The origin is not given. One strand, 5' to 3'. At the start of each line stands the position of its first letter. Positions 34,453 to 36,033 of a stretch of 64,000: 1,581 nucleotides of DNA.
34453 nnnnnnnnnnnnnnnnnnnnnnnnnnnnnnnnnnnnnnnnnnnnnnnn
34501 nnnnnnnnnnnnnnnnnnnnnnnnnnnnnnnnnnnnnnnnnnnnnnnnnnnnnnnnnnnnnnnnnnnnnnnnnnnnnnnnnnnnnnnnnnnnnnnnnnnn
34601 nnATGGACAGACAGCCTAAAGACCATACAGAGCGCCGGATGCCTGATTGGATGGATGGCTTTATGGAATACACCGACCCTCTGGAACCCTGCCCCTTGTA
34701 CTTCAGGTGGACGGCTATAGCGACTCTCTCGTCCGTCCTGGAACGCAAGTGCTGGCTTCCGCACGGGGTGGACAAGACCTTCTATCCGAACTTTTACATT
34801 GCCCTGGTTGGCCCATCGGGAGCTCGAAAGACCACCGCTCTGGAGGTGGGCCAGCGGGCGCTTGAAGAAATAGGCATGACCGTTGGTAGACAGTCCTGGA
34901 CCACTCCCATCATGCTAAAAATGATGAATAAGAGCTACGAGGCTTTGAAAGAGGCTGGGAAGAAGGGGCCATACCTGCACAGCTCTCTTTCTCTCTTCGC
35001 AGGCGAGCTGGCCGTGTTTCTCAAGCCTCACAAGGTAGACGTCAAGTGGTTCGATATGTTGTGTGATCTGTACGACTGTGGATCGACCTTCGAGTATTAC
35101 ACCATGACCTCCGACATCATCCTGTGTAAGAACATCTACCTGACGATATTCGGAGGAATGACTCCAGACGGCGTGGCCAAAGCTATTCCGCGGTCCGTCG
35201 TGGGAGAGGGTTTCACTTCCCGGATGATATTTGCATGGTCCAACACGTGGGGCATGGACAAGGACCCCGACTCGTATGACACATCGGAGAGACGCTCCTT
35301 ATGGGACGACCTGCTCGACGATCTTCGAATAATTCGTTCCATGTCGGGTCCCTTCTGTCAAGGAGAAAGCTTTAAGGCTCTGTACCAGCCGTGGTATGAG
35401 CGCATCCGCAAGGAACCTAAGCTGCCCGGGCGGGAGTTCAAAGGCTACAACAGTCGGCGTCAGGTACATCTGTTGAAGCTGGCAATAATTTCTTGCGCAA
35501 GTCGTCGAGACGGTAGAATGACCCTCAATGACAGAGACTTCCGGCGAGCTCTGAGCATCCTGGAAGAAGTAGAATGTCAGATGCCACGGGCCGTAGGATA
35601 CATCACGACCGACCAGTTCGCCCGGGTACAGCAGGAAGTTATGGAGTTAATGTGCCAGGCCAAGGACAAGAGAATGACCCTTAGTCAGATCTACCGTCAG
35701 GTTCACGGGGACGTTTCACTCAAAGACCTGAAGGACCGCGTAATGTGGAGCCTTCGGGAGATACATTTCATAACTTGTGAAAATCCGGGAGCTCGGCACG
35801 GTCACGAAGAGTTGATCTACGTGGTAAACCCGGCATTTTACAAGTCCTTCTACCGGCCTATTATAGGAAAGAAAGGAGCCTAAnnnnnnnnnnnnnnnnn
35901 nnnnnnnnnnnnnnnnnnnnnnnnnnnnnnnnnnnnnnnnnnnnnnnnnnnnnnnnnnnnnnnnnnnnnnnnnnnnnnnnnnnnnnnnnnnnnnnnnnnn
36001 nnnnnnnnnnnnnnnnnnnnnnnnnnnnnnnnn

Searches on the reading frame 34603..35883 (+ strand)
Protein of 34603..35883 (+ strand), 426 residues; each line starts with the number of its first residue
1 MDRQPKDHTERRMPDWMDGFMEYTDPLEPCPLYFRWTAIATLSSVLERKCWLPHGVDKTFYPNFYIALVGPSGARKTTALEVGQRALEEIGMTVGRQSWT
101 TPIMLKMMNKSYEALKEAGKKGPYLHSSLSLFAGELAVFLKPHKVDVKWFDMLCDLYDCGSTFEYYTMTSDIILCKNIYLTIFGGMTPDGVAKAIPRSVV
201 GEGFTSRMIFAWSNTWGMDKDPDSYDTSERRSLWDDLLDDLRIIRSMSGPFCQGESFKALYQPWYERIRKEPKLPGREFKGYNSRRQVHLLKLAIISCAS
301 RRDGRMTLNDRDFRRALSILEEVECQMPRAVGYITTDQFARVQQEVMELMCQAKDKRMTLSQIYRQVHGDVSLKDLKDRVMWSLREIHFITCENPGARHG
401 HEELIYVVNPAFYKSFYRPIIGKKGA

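Call 16: search_protein_families(library=pfam, proteins=[window:34603-35883:+], max_evalue=0.001)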
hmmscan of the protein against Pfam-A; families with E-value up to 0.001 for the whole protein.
window:34603-35883:+ (426 aa): 1 family
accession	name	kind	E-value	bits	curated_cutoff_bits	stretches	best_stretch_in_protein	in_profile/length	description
PF13148.11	DUF3987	-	1.6e-14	54.3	27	2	104-320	124-351/364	Protein of unknown function (DUF3987)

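Call 17: search_protein_families(library=phrogs, proteins=[window:34603-35883:+], max_evalue=0.001)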
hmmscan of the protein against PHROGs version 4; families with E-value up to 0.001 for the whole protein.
window:34603-35883:+ (426 aa): 1 family
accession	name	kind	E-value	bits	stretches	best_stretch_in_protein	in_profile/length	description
phrog_14296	-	DNA, RNA and nucleotide metabolism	4.3e-41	142.3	1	14-370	2-355/417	DNA primase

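Call 53: search_solved_structures(query=window:34603-35883:+, max_evalue=1)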
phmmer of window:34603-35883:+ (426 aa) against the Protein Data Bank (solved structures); distinct sequences matched with E-value up to 1: 3.
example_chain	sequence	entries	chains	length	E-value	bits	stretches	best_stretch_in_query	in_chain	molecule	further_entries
6c2u_A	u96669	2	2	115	0.07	15.3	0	66-92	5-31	phosphate-loop protein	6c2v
9j4r_B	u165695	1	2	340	0.11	14.7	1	54-82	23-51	Iron ABC transporter, ATP-binding protein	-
4tqu_S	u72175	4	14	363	0.17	14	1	44-91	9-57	AlgS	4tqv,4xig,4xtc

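Call 54: search_protein_families(library=pfam, proteins=[window:34603-35883:+], max_evalue=0.01)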
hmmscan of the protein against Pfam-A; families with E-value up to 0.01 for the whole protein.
window:34603-35883:+ (426 aa): 2 families
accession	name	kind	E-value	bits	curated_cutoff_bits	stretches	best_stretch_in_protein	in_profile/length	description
PF13148.11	DUF3987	-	1.6e-14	54.3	27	2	104-320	124-351/364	Protein of unknown function (DUF3987)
PF13604.12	AAA_30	-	0.0019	18.4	27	0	65-94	20-49/191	AAA domain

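Call 70: find_homologous_proteins(query=window:34603-35883:+, max_evalue=0.00001)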
Query window:34603-35883:+ (426 aa): 42 proteins with E <= 0.00001 among 3533 candidates.
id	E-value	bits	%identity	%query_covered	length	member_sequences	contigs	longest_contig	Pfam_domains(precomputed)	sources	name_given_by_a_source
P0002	0.0e+0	1009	100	100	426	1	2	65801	PF13148.12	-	-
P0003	1.1e-115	405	47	98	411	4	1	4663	PF13148.12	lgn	-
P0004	1.7e-115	405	48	95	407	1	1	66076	PF13148.12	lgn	-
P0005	5.9e-99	350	42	94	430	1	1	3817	PF13148.12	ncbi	-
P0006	2.7e-75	272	38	90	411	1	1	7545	PF13148.12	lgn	-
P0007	2.4e-61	226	35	92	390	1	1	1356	PF13148.12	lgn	-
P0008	7.0e-61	225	35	92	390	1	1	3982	PF13148.12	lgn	-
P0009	5.4e-58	215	34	93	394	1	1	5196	-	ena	-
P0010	1.5e-57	214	33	89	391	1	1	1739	PF13148.12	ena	-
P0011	3.5e-56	209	33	93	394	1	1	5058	-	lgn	-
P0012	4.6e-56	209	34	89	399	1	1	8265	PF13148.12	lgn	-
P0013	6.3e-55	205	32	92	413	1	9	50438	PF13148.12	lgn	-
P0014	3.1e-54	203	34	90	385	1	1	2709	PF13148.12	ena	-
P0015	1.2e-53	201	34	80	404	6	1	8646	PF13148.12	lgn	-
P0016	5.0e-53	199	33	94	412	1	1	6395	PF13148.12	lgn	-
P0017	7.1e-53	198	31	96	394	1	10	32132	PF13148.12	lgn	-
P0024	1.0e-48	184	31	93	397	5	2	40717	PF13148.12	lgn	-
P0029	3.0e-45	173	31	90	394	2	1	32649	PF13148.12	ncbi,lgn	-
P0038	1.6e-26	111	30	75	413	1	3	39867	-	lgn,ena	-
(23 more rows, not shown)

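Call 71: find_encoding_contigs(protein=P0004, flank=10000, max_places=3)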
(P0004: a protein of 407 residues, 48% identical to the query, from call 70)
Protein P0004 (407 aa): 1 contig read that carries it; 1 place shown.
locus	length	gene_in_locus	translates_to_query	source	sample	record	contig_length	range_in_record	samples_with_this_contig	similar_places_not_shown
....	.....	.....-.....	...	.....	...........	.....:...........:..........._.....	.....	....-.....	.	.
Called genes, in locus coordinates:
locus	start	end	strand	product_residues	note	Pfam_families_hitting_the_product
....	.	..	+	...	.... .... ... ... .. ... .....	-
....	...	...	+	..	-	-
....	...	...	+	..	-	-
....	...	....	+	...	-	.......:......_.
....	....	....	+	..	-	-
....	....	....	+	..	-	-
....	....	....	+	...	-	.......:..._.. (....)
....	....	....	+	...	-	-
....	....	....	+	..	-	-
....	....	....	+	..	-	-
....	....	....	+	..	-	-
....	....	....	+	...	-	-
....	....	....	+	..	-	-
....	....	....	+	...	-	-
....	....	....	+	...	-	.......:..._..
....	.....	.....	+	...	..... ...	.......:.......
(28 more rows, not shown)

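Call 76: find_encoding_contigs(protein=P0013, flank=10000, max_places=2)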
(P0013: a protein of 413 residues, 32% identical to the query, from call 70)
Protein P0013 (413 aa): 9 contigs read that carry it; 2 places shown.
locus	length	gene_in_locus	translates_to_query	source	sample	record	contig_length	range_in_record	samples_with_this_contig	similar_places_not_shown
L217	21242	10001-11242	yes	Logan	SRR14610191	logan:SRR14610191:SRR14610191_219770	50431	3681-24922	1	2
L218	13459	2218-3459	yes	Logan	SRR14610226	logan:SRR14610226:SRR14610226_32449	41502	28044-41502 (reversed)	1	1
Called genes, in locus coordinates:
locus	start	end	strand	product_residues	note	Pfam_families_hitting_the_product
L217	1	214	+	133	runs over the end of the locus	-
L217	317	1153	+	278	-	PF13479:AAA_24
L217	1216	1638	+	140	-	-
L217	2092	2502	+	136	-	-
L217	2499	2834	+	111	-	-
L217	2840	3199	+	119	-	-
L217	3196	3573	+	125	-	-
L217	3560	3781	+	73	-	-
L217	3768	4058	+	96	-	-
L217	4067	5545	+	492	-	PF02195:ParB_N (weak), PF01555:N6_N4_Mtase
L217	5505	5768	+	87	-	-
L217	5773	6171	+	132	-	PF09152:DUF1937, PF14359:DUF4406 (weak)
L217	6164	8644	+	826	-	PF03167:UDG, PF01612:DNA_pol_A_exo1, PF00476:DNA_pol_A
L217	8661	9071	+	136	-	-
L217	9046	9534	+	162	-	-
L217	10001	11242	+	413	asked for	PF13148:DUF3987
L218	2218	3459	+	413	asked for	PF13148:DUF3987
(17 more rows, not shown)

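Call 77: find_encoding_contigs(protein=P0024, flank=10000, max_places=2)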
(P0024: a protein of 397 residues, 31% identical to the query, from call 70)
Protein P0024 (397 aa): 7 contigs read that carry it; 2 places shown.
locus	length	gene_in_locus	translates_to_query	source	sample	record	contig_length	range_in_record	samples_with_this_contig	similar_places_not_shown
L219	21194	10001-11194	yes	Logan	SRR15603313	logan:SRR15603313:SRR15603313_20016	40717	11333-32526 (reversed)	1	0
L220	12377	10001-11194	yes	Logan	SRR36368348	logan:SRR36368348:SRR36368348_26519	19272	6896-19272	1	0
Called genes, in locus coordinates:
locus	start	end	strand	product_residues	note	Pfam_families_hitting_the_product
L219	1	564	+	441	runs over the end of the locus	PF05731:TROVE, PF25045:vWA_Ro60 (weak)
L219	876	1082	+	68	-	-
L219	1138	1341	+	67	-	-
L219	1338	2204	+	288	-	PF01068:DNA_ligase_A_M, PF14743:DNA_ligase_OB_2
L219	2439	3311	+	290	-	-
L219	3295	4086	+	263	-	PF13479:AAA_24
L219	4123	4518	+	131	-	-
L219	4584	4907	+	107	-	PF14359:DUF4406, PF24963:DUF7768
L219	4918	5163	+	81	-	-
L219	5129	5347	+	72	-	-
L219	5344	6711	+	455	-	PF02195:ParB_N, PF01555:N6_N4_Mtase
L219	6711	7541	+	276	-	-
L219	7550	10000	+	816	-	PF03167:UDG, PF00476:DNA_pol_A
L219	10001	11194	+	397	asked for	PF13148:DUF3987 (weak)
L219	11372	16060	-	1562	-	-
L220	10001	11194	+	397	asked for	PF13148:DUF3987 (weak)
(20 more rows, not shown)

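Call 78: find_encoding_contigs(protein=P0029, flank=10000, max_places=2)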
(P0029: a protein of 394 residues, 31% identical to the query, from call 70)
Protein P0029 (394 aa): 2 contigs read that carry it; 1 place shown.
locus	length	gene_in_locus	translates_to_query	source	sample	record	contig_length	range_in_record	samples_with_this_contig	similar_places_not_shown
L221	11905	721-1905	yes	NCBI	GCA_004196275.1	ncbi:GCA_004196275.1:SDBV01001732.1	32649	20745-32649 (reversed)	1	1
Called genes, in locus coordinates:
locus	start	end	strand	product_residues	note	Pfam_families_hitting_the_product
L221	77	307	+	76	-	-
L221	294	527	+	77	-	-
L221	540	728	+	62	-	-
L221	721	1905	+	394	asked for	PF13148:DUF3987 (faint)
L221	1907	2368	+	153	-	-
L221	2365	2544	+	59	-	-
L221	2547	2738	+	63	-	-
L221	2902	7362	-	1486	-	-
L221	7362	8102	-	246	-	-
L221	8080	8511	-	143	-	-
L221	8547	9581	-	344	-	-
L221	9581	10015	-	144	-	-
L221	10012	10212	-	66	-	-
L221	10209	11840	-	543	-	-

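Call 82: find_encoding_contigs(protein=P0038, flank=10000, max_places=2)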
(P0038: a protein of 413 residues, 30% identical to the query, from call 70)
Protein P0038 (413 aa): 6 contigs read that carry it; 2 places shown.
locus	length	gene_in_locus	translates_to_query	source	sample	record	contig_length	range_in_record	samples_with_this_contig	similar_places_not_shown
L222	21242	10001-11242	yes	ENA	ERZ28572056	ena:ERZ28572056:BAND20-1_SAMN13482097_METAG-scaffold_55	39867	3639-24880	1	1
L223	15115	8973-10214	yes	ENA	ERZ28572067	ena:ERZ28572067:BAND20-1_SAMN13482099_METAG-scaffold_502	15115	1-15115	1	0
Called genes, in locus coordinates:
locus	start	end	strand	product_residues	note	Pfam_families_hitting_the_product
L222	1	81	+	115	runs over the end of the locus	-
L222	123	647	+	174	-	-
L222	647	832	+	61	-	-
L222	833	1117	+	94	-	-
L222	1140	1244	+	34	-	-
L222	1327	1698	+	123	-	-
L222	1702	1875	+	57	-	-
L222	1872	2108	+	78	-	-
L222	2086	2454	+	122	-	-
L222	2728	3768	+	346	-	PF12705:PDDEXK_1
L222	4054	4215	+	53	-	-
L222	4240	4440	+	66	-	-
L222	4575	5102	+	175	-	-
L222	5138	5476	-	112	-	-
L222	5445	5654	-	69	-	-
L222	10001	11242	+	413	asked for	-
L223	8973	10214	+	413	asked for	-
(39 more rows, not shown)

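Call 83: find_encoding_contigs(protein=P0017, flank=10000, max_places=3)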
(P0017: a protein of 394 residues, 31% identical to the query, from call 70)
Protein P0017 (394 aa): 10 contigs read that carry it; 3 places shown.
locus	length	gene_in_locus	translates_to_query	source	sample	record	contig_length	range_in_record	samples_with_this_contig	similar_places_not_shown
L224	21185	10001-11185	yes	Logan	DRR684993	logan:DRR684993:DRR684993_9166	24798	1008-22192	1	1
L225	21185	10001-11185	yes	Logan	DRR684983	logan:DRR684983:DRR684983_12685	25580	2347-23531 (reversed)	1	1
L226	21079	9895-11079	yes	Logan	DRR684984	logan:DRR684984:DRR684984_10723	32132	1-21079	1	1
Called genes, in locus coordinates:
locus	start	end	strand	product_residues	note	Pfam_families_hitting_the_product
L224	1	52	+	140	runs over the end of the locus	-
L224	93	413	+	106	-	-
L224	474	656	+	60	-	-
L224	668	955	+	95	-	-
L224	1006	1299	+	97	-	-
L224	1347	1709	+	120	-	-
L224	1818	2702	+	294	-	PF01068:DNA_ligase_A_M, PF09414:RNA_ligase (weak), PF14743:DNA_ligase_OB_2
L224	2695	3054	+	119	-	PF23992:Pam3_gp32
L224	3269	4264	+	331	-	PF12705:PDDEXK_1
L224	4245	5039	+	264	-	PF13479:AAA_24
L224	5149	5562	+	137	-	-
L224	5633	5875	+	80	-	-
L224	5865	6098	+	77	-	-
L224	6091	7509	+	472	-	PF02195:ParB_N, PF01555:N6_N4_Mtase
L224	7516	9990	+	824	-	PF03167:UDG, PF01612:DNA_pol_A_exo1, PF00476:DNA_pol_A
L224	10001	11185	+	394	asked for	PF13148:DUF3987 (weak)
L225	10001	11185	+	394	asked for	PF13148:DUF3987 (weak)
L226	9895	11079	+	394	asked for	PF13148:DUF3987 (weak)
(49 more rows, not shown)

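Call 87: search_solved_structures(query=A2, max_evalue=1)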
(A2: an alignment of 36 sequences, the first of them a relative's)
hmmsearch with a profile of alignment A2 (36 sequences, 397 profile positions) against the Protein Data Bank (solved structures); distinct sequences matched with E-value up to 1: 63 (the best 60 are shown).
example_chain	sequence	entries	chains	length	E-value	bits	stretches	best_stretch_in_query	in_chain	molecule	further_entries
6c2u_A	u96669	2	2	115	1.7e-05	27.3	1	57-106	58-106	phosphate-loop protein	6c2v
9nfi_A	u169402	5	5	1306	0.0033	19.8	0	58-148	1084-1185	Permeability Glycoprotein (P-gp)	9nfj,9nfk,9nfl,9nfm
4f4c_A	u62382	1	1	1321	0.013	17.9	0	57-84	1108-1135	Multidrug resistance protein pgp-1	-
7qkr_A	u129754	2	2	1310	0.016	17.6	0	53-77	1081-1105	Plasma membrane ATP-binding cassette transporter required for the export of a-factor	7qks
4rh7_A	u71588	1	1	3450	0.02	17.2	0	58-113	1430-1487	Green fluorescent protein/Cytoplasmic dynein 2 heavy chain 1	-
4tqu_S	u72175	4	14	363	0.026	16.9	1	42-76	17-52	AlgS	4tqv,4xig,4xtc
9lur_A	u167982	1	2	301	0.029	16.7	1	35-108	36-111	ESX-1 secretion system protein EccA1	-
6sc2_A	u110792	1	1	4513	0.039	16.3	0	58-113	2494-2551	O6-alkylguanine-DNA alkyltransferase mutant,DYNC2H1 variant protein,O6-alkylguanine-DNA al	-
6sc2_B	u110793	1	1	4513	0.039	16.3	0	58-113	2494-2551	O6-alkylguanine-DNA alkyltransferase mutant,DYNC2H1 variant protein,O6-alkylguanine-DNA al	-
6rla_A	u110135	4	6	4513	0.055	15.8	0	58-113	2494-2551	O6-alkylguanine-DNA alkyltransferase mutant,DYNC2H1 variant protein | Methylated-DNA--protein-cysteine methyltransferase,Cytoplasmic dynein 2 heavy chain 1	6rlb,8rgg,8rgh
8sa0_A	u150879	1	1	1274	0.058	15.7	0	57-81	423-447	ATP-dependent translocase ABCB1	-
6qex_A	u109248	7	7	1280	0.059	15.7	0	57-81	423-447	Multidrug resistance protein 1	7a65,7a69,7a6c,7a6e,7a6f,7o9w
8gmg_A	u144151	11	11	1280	0.059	15.7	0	57-81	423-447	ATP-dependent translocase ABCB1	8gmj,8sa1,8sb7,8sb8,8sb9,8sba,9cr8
5ko2_A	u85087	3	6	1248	0.059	15.7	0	57-81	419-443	Multidrug resistance protein 1A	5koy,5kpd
6c0v_A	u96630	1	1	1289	0.061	15.6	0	57-81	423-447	Multidrug resistance protein 1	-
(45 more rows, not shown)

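Call 94: predict_structure(alignment_id=A2)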
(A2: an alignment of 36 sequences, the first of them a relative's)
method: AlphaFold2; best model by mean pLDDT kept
length: 426 residues; sequences in the alignment: 36
mean_pLDDT: 90.5   pTM: 0.85
mean pLDDT of the five models: 90.5, 89.6, 89.6, 89.6, 89.2
residues with pLDDT >= 90: 317; 70-90: 77; 50-70: 19; < 50: 13
segments of 3 or more residues with pLDDT < 50: 1-3, 417-426
pLDDT, mean of each block of 10 residues (from residue 1): 58 97 94 98 98 96 98 95 98 91 95 98 96 95 81 96 92 96 96 91 93 83 89 98 98 98 96 89 97 99 97 98 92 79 89 92 93 92 88 70 85 58 37
secondary structure, 60 per line:
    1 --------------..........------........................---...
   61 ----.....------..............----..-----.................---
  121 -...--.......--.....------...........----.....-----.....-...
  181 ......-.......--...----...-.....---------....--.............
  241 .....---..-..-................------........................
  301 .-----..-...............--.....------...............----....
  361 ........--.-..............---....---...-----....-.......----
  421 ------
elements in order: H16-24 H31-49 E50-54 E58-60 E65-69 H76-89 H101-117 E127-133 H136-140 H147-157 E162-166 E172-176 E178-186 H188-194 E208-212 H222-225 H228-245 H255-270 H277-300 H310-324 H327-331 H338-352 E357-359 H360-367 H373-386 E390-393 E405-408 H410-416

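Call 96: fold_search(model_id=the predicted structure, library=pdb)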
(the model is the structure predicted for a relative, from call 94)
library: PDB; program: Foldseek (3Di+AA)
matches with E <= 10: 966; with E <= 0.001: 102
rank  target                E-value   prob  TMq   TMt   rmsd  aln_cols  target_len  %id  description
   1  6skl_4                2.3e-07  1.00  0.45  0.30  13.6       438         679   11  Cryo-EM structure of the CMG Fork Protection Complex at a replication fork - Conformation 1 (released 2020-05-06)
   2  8s0a_2                8.3e-07  1.00  0.44  0.29  12.7       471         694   10  H. sapiens MCM2-7 hexamer bound to double stranded DNA (released 2024-10-02)
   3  8x7u_C                1.0e-06  1.00  0.44  0.31  12.0       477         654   11  MCM in complex with dsDNA in presence of ATP. (released 2024-01-17)
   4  9gjw_4                1.9e-06  1.00  0.40  0.27  15.3       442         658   10  OCCM maturation intermediate stalled with an Arginine Finger mutation in Mcm2 (released 2025-03-05)
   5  7pbl_C                1.9e-06  1.00  0.21  0.29  17.4       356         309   14  RuvAB branch migration motor complexed to the Holliday junction - RuvB AAA+ state s1 [t2 dataset] (released 2022-09-14)
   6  8q6p_2                2.7e-06  1.00  0.42  0.41  12.8       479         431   11  X. laevis CMG dimer bound to dimeric DONSON - MCM ATPase (released 2023-10-18)
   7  8rif_7                3.4e-06  1.00  0.48  0.29   9.6       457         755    9  Cryo-EM structure of the MCM double hexamer loaded onto dsDNA. (released 2025-01-01)
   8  7v3u_2                4.1e-06  1.00  0.46  0.32   7.7       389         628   12  Cryo-EM structure of MCM double hexamer with structured Mcm4-NSD (released 2022-04-13)
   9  7tjh_D                4.4e-06  1.00  0.21  0.20  21.7       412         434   13  S. cerevisiae ORC bound to 84 bp ARS1 DNA and Cdc6 (state 1) with flexible Orc6 N-terminal domain (released 2022-10-05)
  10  8q67_E                5.6e-06  1.00  0.46  0.36   5.5       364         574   12  Crystal structure of a homohexameric MCM from M. acidophilum (released 2025-03-12)
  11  7pt6_2                5.6e-06  1.00  0.45  0.32   7.4       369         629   10  Structure of MCM2-7 DH complexed with Cdc7-Dbf4 in the presence of ATPgS, state III (released 2022-06-08)
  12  7pt7_2                8.1e-06  1.00  0.46  0.33   6.6       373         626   10  Structure of MCM2-7 DH complexed with Cdc7-Dbf4 in the presence of ADP:BeF3, state I (released 2022-06-08)
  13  6wgi_2                8.5e-06  1.00  0.46  0.35   7.7       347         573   12  Atomic model of the mutant OCCM (ORC-Cdc6-Cdt1-Mcm2-7 with Mcm6 WHD truncation) loaded on DNA at 10.5 A resolution (released 2020-07-15)
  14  6mii_E                8.5e-06  1.00  0.45  0.34   7.7       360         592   12  Crystal structure of minichromosome maintenance protein MCM/DNA complex (released 2019-07-24)
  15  8s09_2                8.5e-06  1.00  0.41  0.27  13.1       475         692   10  H. sapiens MCM2-7 double hexamer bound to double stranded DNA (released 2024-10-02)
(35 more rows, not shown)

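Call 99: find_related_loci(query=A2, collection=viral_contigs, flank=10000)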
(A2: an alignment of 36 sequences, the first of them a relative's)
Query A2 (426 aa) in viral_contigs; peptide patterns used: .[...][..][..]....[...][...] (x = any residue, [..] = any of these).
599 stretches matched a pattern (row limit reached: there are more); 561 encode a relative of the query (tblastn E <= 1e-3); the best 80 are kept; 80 distinct loci.
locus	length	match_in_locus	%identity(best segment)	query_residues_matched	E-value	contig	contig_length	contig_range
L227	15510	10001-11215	47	9-426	4e-120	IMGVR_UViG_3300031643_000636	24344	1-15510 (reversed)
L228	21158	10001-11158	34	11-406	5e-63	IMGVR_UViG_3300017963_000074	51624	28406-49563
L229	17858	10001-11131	33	10-396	1e-62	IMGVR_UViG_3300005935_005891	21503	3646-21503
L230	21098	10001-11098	35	7-380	3e-62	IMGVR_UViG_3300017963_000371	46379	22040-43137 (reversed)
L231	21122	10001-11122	34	10-393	3e-60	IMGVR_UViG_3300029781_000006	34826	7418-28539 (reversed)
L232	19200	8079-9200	34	10-393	3e-60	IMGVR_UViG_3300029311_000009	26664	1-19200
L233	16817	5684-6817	32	11-390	4e-60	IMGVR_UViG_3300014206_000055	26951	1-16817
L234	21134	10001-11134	32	11-390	4e-60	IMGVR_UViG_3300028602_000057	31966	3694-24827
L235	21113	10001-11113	34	11-380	2e-59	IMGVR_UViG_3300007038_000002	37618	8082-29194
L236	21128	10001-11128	32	12-391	2e-59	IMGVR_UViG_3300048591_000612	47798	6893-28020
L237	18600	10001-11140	32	10-393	4e-59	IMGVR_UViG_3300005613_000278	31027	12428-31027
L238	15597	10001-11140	33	11-393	8e-59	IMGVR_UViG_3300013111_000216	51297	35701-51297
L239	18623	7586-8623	34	11-360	5e-59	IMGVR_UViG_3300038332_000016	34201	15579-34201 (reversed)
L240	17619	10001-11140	33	11-393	8e-59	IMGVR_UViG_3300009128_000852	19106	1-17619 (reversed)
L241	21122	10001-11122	33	10-384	2e-58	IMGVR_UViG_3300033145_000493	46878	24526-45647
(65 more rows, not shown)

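Call 110: find_related_loci(query=L227:332-628:+, collection=viral_contigs, flank=10000)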
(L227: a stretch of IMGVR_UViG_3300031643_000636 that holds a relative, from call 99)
Query L227:332-628:+ (98 aa) in viral_contigs; peptide patterns used: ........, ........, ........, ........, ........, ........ (x = any residue, [..] = any of these).
17 stretches matched a pattern; 1 encode a relative of the query (tblastn E <= 1e-3); 1 distinct loci.
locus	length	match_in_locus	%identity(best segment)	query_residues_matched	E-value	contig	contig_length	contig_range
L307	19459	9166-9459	100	1-98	2e-66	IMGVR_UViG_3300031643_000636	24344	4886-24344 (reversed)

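Call 122: find_related_loci(query=L228:112-600:+, collection=viral_contigs, flank=10000)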
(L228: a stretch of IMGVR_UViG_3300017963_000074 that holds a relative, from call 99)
Query L228:112-600:+ (162 aa) in viral_contigs; peptide patterns used: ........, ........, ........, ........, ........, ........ (x = any residue, [..] = any of these).
17 stretches matched a pattern; 6 encode a relative of the query (tblastn E <= 1e-3); 6 distinct loci.
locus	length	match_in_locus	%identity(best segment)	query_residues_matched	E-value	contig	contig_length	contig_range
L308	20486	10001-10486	100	1-162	1e-108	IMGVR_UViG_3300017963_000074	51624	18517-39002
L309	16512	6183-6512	57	34-143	1e-42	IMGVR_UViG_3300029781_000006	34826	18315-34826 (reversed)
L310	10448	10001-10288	55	34-129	2e-32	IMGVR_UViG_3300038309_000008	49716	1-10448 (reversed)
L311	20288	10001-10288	55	34-129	2e-32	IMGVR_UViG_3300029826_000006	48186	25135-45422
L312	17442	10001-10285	51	37-131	3e-29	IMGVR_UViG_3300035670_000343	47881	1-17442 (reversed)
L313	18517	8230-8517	49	34-129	2e-29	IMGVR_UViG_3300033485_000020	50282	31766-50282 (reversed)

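Call 123: find_related_loci(query=L241:61-750:+, collection=viral_contigs, flank=10000)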
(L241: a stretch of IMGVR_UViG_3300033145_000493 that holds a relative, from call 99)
Query L241:61-750:+ (229 aa) in viral_contigs; peptide patterns used: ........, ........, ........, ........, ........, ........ (x = any residue, [..] = any of these).
7 stretches matched a pattern; 2 encode a relative of the query (tblastn E <= 1e-3); 2 distinct loci.
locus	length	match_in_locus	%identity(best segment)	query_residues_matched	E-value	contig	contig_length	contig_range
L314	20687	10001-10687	100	1-229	5e-160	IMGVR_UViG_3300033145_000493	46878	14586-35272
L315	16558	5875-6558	83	1-228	6e-130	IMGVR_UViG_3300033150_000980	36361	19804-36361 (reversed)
